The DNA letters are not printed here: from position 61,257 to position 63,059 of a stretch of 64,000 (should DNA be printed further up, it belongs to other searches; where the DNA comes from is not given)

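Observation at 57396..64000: ECF sigma factor followed by four contiguous GT-C-type membrane glycosyltransferase-like genes: a candidate undescribed envelope glycosylation/mannosylation module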

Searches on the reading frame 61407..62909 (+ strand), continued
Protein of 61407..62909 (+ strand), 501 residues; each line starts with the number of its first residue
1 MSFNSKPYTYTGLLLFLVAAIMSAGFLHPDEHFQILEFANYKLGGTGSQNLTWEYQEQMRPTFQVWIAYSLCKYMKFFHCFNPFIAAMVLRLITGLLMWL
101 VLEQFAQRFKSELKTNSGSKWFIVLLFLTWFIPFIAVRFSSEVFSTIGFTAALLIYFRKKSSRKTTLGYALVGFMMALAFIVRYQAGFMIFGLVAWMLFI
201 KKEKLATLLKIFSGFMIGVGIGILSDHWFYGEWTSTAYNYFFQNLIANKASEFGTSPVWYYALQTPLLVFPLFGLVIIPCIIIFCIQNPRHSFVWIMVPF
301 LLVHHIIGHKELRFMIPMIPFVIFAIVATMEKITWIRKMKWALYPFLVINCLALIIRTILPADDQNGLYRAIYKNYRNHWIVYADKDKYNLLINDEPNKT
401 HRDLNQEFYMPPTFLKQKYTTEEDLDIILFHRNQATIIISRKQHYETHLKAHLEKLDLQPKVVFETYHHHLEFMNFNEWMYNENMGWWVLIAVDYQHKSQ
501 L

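Call 50: predict_structure(alignment_id=A5)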
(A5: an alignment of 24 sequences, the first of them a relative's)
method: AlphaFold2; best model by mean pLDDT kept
length: 490 residues; sequences in the alignment: 24
mean_pLDDT: 84.3   pTM: 0.86
mean pLDDT of the five models: 84.3, 83.6, 83.1, 81.2, 80.3
residues with pLDDT >= 90: 181; 70-90: 261; 50-70: 41; < 50: 7
segments of 3 or more residues with pLDDT < 50: 1-5
pLDDT, mean of each block of 10 residues (from residue 1): 56 94 91 81 89 94 93 87 94 89 86 90 87 84 80 93 93 95 94 91 89 89 95 92 92 88 83 88 94 83 77 59 72 66 66 81 87 91 84 90 69 82 86 86 81 82 78 78 63
secondary structure, 60 per line:
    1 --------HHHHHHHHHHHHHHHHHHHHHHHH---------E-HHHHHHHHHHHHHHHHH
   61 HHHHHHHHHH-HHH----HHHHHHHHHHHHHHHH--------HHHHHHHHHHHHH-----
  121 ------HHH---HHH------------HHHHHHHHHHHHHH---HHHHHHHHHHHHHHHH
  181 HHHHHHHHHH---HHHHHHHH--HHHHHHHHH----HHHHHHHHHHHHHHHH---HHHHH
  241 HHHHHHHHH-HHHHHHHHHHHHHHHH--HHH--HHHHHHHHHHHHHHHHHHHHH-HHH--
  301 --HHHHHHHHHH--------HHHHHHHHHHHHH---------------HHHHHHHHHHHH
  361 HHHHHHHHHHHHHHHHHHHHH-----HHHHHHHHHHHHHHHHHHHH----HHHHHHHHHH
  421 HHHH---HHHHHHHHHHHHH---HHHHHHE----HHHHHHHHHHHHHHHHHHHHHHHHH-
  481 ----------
elements in order: H9-32 H44-70 H79-94 H103-115 H148-161 H165-190 H194-201 H204-212 H217-232 H236-249 H251-266 H274-294 H303-312 H321-333 H349-381 H387-406 H411-424 H428-440 H444-449 H455-479

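Call 53: fold_search(model_id=the predicted structure, library=pdb)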
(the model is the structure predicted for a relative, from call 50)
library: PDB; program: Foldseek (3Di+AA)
matches with E <= 10: 62; with E <= 0.001: 0
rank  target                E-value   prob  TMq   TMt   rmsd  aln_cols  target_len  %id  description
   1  6snh_X                2.6e-03  1.00  0.54  0.55   7.6       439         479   12  Cryo-EM structure of yeast ALG6 in complex with 6AG9 Fab and Dol25-P-Glc (released 2020-03-11)
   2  9s6r_A                2.6e-02  1.00  0.46  0.56   6.5       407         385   11  Ternary cryo-EM structure of yeast ALG3 with Dol25-PP-GlcNAc2Man5, Dol25-P-Man, and Fab (released 2026-03-18)
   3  9wno_A                3.0e-02  1.00  0.49  0.57  11.7       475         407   16  Cryo-EM structure of Candida glabrata GPI mannosyltransferase I bound to Dol-P-Man (released 2025-12-03)
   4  9ub7_B                4.3e-02  1.00  0.34  0.40  14.2       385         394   14  Structure of glycosylphosphatidylinositol transamidase,state 1 (released 2026-04-08)
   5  7wld_U                1.4e-01  0.82  0.33  0.37  20.4       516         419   15  Cryo-EM structure of the human glycosylphosphatidylinositol transamidase complex at 2.53 Angstrom resolution (released 2022-04-27)
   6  8imx_U                2.0e-01  0.95  0.36  0.41  13.8       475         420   10  Cryo-EM structure of GPI-T with a chimeric GPI-anchored protein (released 2023-08-16)
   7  9s6s_A                2.3e-01  0.94  0.32  0.29  14.5       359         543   12  Ternary cryo-EM structure of human ALG9 with Dol25-PP-GlcNAc2Man6, Dol25-P-Man and Fab (released 2026-03-18)
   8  6x0o                  2.4e-01  0.82  0.31  0.16  22.2       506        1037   11  Single-Particle Cryo-EM Structure of Arabinosyltransferase EmbB from Mycobacterium smegmatis (released 2020-06-10)
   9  7w72_U                2.5e-01  0.94  0.38  0.43  13.9       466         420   10  Structure of a human glycosylphosphatidylinositol (GPI) transamidase (released 2022-02-16)
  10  9s6t_A                5.7e-01  0.80  0.33  0.34  14.2       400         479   14  Ternary cryo-EM structure of chicken ALG12 with Dol25-PP-GlcNAc2Man7, Dol25-P-Man, and Fab (released 2026-03-18)
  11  5f15                  1.0e+00  0.57  0.31  0.28  19.5       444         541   13  Crystal Structure of ArnT from Cupriavidus metallidurans bound to Undecaprenyl phosphate (released 2016-02-17)
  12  3waj                  1.3e+00  0.38  0.30  0.20  20.0       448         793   12  Crystal structure of the Archaeoglobus fulgidus oligosaccharyltransferase (O29867_ARCFU) complex with Zn and sulfate (released 2013-10-30)
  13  7bvh_A                1.4e+00  0.38  0.36  0.20  15.8       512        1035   10  Crystal structure of arabinosyltransferase EmbC2-AcpM2 complex from Mycobacterium smegmatis complexed with di-arabinos (released 2020-04-29)
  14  9jbt                  1.4e+00  0.08  0.17  0.19  20.6       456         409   12  Structure of LAT4 in complex with Phe (released 2026-03-11)
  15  7bcw_A                1.6e+00  0.09  0.16  0.14  29.3       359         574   14  Structure of MsbA in Salipro with ADP vanadate (released 2022-01-12)
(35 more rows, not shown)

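Call 68: find_related_loci(query=A5, collection=metagenome_contigs, flank=9000)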
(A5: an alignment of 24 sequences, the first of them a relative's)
Query A5 (490 aa) in metagenome_contigs; peptide patterns used: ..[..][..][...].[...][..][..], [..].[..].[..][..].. (x = any residue, [..] = any of these).
397 stretches matched a pattern; 4 encode a relative of the query (tblastn E <= 1e-3); 3 distinct loci.
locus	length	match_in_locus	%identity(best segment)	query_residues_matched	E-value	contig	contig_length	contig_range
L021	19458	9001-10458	75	5-490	0e+0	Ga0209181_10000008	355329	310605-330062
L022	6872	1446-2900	69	5-489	0e+0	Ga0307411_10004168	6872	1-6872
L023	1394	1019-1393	38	14-138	1e-25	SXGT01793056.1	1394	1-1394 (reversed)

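Call 75: search_protein_families(library=pfam, proteins=[L014:11506-12624:-, L014:12715-13926:-], max_evalue=0.01)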
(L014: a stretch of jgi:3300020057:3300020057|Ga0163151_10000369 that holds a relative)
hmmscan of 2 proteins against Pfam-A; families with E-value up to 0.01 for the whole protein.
L014:11506-12624:- (373 aa): 3 families
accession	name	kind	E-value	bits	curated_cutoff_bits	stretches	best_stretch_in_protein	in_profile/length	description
PF13091.12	PLDc_2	-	2.1e-41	141.3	27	2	207-330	5-131/132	PLD-like domain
PF00614.28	PLDc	-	1.7e-09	37.7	21.9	2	106-130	2-26/28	Phospholipase D Active site motif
PF11495.14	Regulator_TrmB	-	0.00027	20.7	22.2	0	10-74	2-59/233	Archaeal transcriptional regulator TrmB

L014:12715-13926:- (404 aa): 2 families
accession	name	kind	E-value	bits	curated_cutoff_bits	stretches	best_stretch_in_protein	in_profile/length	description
PF00149.33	Metallophos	-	4.1e-15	57.1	21.5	1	160-342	1-190/191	Calcineurin-like phosphoesterase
PF12850.12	Metallophos_2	-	2.6e-06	28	27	1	162-342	3-118/154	Calcineurin-like phosphoesterase superfamily domain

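Call 85: search_solved_structures(query=A6, max_evalue=1, show_alignments=1)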
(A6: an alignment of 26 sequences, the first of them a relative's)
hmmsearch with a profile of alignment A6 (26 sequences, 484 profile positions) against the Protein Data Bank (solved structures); distinct sequences matched with E-value up to 1: 2.
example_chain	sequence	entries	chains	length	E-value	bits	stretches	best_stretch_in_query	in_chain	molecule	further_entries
9s6t_A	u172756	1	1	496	5.5e-11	45.1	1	83-357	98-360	Mannosyltransferase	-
9s6s_A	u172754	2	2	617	2.5e-09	39.6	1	61-361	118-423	Alpha-1,2-mannosyltransferase ALG9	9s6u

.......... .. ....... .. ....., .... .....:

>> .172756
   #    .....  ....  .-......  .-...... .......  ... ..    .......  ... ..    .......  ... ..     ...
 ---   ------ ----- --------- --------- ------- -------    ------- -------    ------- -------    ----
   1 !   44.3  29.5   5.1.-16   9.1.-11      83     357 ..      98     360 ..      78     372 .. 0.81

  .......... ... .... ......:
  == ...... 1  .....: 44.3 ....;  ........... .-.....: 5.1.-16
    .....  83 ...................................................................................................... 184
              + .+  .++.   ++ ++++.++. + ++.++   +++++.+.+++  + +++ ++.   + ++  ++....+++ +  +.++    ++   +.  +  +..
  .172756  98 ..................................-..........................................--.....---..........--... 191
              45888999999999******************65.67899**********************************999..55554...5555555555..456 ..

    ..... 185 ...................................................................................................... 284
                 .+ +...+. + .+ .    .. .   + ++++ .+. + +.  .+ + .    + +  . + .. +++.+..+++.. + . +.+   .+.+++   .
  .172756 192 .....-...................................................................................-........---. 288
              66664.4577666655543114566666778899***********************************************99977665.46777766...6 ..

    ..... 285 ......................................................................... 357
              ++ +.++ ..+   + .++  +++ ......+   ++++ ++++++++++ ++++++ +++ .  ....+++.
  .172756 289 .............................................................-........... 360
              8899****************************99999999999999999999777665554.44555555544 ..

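Call 94: search_protein_families(library=pfam, proteins=[L003:5634-6881:+, L003:7221-8117:+, L003:8139-8852:+, L003:9063-9665:+, L003:11630-12820:+, L003:12906-14039:+, L003:14070-15320:-, L011:5990-9565:-, L011:11581-15258:-], max_evalue=0.00001)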
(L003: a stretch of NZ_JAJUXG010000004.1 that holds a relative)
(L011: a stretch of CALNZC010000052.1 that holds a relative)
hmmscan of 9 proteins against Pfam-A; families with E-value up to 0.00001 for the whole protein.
L003:5634-6881:+ (416 aa): 1 family
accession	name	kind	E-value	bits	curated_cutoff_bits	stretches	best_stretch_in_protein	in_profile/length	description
PF07690.21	MFS_1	-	1.9e-24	86.7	33.4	1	27-379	2-347/347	Major Facilitator Superfamily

L003:7221-8117:+ (299 aa): 1 family
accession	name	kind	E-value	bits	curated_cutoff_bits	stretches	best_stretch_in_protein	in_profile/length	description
PF00480.26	ROK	-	1.3e-71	242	22.9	1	5-299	3-290/294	ROK family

L003:8139-8852:+ (238 aa): 1 family
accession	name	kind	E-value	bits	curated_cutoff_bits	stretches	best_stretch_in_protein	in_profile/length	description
PF04264.18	YceI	-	1.8e-42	145.7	23.7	1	71-235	1-150/150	YceI-like domain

L003:9063-9665:+ (201 aa): 1 family
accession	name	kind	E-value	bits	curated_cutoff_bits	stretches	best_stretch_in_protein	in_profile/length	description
PF03358.20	FMN_red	-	3.2e-29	101.9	24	1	15-160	2-150/152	NADPH-dependent FMN reductase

L003:11630-12820:+ (397 aa): 1 family
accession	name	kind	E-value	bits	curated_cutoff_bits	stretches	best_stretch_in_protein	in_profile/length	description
PF07786.18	HGSNAT_cat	-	1.8e-14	54.2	22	1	9-220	1-188/222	Heparan-alpha-glucosaminide N-acetyltransferase, catalytic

L003:12906-14039:+ (378 aa): 1 family
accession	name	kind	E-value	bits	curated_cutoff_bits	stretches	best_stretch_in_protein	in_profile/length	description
PF01103.29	Omp85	-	7.3e-11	42.6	24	1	172-348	88-292/325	Omp85 superfamily domain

L003:14070-15320:- (416 aa): 2 families
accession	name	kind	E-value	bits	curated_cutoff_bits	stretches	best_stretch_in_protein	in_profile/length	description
PF07690.21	MFS_1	-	3.5e-28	99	33.4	2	51-367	2-334/347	Major Facilitator Superfamily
PF05977.19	MFS_3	-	4.9e-06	25.7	27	1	61-232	237-405/524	Transmembrane secretion effector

L011:5990-9565:- (1191 aa): 2 families
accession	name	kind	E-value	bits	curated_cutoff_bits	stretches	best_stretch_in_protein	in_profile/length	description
PF13585.12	CHU_C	-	1.1e-15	57.9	27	1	1098-1185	2-82/86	CHU_C Type IX secretion signal domain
PF13573.12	SprB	-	7.1e-11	42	28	1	935-971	1-36/37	SprB repeat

L011:11581-15258:- (1225 aa): 2 families
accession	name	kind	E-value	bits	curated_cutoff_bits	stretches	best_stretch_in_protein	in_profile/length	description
PF13585.12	CHU_C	-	1.9e-15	57.1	27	1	1133-1208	2-72/86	CHU_C Type IX secretion signal domain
PF19408.5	PKD_6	-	1.3e-10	41.9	25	0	194-264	5-77/82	PKD-like domain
